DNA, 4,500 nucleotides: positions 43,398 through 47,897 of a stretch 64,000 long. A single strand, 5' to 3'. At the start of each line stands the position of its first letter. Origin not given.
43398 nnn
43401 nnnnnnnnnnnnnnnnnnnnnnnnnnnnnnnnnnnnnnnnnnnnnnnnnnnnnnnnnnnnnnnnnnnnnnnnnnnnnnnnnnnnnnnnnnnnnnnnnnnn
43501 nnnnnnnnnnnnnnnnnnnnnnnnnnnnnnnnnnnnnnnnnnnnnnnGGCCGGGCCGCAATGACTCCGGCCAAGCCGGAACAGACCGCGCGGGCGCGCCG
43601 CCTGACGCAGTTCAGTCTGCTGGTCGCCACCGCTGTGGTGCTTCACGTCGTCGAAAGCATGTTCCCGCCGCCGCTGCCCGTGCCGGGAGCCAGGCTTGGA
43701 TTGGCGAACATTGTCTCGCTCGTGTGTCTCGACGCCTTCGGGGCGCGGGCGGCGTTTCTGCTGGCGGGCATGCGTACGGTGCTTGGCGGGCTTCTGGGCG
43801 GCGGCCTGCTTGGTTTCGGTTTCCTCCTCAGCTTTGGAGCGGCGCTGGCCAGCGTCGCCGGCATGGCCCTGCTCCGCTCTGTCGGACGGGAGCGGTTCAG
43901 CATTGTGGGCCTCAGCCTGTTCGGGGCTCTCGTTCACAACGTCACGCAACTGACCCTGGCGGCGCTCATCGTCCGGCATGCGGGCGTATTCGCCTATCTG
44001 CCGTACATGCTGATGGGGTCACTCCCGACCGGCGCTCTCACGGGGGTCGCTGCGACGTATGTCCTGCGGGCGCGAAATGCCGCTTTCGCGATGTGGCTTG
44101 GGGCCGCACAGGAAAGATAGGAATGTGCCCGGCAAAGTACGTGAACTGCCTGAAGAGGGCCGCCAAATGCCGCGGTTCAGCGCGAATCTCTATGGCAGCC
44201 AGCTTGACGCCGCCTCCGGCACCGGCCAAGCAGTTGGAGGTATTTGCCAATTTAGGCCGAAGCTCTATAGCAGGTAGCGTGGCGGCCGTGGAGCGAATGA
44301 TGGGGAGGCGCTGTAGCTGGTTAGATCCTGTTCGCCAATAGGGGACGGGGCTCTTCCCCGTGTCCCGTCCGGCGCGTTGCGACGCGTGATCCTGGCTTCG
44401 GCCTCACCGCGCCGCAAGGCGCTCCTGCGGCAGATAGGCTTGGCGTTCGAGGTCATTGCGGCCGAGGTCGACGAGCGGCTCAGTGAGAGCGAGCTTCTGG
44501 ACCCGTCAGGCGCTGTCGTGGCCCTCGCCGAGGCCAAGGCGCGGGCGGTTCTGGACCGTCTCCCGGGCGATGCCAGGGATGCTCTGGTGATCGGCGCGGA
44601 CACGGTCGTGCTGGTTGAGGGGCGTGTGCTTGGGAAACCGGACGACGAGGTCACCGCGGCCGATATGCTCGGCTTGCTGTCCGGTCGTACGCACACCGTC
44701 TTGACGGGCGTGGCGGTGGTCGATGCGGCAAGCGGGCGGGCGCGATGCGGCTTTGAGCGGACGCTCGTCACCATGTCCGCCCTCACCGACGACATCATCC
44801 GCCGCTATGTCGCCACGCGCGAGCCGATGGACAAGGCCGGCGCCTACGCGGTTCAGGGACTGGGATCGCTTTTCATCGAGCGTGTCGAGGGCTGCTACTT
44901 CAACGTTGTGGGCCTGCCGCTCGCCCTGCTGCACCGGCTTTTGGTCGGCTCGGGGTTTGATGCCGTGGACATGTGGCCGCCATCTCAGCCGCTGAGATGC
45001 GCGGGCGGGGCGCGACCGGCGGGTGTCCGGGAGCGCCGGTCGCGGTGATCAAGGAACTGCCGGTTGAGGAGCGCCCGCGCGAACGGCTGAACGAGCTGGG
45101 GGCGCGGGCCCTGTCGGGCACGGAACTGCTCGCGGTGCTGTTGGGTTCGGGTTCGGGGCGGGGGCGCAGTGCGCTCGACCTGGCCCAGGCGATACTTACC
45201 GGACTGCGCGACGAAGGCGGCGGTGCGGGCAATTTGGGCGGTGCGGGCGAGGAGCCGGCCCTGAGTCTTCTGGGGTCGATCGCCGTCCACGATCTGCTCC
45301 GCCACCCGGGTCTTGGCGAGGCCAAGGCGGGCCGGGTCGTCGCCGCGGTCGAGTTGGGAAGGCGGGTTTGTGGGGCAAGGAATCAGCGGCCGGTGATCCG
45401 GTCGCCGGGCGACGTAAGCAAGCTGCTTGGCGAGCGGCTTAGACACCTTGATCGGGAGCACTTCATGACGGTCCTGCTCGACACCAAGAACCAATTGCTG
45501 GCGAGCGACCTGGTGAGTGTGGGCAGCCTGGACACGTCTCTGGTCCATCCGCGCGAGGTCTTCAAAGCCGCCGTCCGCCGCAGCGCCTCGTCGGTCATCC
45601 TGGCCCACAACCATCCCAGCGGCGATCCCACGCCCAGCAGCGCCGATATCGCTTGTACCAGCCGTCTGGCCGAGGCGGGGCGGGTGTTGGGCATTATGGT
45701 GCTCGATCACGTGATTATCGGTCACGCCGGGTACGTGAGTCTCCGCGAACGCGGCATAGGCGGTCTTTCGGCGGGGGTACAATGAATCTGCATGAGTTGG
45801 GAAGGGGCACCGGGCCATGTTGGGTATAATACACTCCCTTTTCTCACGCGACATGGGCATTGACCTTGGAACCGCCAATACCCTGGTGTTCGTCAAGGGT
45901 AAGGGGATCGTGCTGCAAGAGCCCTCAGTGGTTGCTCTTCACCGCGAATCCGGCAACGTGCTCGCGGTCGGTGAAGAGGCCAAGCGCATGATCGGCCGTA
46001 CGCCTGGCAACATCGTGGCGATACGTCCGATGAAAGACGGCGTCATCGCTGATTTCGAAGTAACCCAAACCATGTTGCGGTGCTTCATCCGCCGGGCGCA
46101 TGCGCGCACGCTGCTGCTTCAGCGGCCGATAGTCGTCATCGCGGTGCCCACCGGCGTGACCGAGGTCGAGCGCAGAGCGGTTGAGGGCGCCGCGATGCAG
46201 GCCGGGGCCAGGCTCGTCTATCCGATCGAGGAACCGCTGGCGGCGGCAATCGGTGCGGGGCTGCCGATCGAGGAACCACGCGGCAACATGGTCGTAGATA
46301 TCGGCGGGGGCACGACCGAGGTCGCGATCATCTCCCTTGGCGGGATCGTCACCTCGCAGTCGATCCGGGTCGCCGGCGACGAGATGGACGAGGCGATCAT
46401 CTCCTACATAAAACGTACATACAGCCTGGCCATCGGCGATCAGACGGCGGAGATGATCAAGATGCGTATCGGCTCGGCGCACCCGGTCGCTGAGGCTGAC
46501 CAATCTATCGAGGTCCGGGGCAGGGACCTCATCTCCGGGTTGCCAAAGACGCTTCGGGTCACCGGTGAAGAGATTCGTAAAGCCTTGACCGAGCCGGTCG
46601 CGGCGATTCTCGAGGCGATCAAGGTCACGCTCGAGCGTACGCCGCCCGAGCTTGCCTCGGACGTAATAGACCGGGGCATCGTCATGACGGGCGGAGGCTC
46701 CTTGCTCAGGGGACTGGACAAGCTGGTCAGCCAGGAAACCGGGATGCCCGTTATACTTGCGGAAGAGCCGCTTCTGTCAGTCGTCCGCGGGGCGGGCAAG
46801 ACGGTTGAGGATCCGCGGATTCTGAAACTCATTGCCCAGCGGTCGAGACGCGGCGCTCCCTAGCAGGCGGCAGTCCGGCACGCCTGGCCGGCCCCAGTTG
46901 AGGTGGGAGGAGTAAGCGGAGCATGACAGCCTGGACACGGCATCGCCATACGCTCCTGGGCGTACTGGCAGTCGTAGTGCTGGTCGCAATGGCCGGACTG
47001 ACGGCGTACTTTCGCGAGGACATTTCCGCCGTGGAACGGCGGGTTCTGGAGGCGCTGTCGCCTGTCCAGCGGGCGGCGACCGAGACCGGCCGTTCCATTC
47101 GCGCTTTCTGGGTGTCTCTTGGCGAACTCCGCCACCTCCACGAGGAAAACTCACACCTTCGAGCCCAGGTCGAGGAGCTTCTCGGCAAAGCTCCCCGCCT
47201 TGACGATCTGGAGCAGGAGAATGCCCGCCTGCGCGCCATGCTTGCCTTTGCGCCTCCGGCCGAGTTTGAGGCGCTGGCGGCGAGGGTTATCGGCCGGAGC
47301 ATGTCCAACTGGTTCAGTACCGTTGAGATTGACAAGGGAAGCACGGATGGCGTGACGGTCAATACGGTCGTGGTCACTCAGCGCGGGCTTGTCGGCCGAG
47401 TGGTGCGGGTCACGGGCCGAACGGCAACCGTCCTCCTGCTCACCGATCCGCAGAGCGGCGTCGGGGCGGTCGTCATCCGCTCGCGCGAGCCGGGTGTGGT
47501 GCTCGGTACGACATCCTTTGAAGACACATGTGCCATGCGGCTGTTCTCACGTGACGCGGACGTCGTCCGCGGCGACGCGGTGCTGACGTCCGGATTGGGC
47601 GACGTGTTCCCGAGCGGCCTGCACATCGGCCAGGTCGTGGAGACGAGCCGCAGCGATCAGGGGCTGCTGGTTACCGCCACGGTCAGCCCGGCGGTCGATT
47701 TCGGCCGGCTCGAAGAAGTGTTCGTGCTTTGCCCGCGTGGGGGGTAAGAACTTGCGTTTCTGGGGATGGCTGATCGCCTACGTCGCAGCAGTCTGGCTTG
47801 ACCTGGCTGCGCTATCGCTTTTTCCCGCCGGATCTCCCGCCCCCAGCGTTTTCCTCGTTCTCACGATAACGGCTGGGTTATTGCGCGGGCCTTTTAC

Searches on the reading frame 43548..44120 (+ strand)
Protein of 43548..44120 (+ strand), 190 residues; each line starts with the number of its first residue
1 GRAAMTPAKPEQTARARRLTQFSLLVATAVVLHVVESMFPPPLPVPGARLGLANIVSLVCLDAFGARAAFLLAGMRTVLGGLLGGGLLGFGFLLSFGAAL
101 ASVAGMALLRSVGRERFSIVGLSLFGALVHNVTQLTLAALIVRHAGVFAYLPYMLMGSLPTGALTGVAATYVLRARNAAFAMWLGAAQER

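Call 32: search_protein_families(library=pfam, proteins=[window:43548-44120:+], max_evalue=0.00001)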
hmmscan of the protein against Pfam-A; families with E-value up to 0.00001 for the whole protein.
window:43548-44120:+ (190 aa): 1 family
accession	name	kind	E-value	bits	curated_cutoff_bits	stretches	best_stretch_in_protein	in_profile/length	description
PF07456.16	Hpre_diP_synt_I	-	1.1e-42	146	30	1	25-171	1-146/147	Heptaprenyl diphosphate synthase component I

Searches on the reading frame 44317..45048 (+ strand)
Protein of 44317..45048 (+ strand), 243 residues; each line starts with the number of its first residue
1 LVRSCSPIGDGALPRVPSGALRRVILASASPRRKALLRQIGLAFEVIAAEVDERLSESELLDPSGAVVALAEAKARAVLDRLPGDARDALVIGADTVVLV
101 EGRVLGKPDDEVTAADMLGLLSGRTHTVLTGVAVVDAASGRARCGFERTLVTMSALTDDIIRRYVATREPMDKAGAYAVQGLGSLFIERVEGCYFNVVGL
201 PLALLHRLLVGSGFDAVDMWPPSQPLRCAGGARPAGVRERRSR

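Call 32: search_protein_families(library=pfam, proteins=[window:44317-45048:+], max_evalue=0.00001)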
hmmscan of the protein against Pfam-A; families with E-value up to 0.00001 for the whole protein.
window:44317-45048:+ (243 aa): 1 family
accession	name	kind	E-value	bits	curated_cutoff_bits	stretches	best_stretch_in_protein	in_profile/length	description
PF02545.19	Maf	-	9.1e-62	208.5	27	1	23-209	1-184/187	Maf-like protein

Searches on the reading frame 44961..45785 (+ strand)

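Call 32: search_protein_families(library=pfam, proteins=[window:44961-45785:+], max_evalue=0.00001)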
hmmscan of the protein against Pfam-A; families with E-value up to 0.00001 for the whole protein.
window:44961-45785:+ (274 aa): 2 families
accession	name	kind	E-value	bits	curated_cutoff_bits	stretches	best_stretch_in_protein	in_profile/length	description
PF04002.20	RadC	-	1.6e-45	154.4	22.1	1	146-265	1-120/121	RadC-like JAB domain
PF20582.4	UPF0758_N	-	5.3e-19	68.5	27.1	1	30-123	1-76/77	UPF0758 N-terminal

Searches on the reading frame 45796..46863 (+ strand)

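Call 32: search_protein_families(library=pfam, proteins=[window:45796-46863:+], max_evalue=0.00001)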
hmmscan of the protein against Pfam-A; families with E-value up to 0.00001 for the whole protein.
window:45796-46863:+ (355 aa): 4 families
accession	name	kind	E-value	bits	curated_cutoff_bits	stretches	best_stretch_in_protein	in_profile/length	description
PF06723.19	MreB_Mbl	-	1.8e-147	490.9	27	1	18-341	2-323/327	MreB/Mbl protein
PF14450.12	FtsA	-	1.2e-13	51.9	31.8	1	165-324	1-112/127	Cell division protein FtsA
PF00012.26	HSP70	-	2.4e-13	49.6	20.6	1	113-210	136-239/599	Hsp70 protein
PF00022.25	Actin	-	1.5e-10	40.7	27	1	43-207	31-189/410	Actin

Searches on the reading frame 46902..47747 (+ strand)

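Call 32: search_protein_families(library=pfam, proteins=[window:46902-47747:+], max_evalue=0.00001)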
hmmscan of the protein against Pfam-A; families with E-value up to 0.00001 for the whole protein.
window:46902-47747:+ (281 aa): 1 family
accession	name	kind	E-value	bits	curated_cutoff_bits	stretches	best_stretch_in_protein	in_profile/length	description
PF04085.20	MreC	-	8.9e-44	149.3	28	1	129-276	1-146/147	Rod shape-determining protein MreC, barrel core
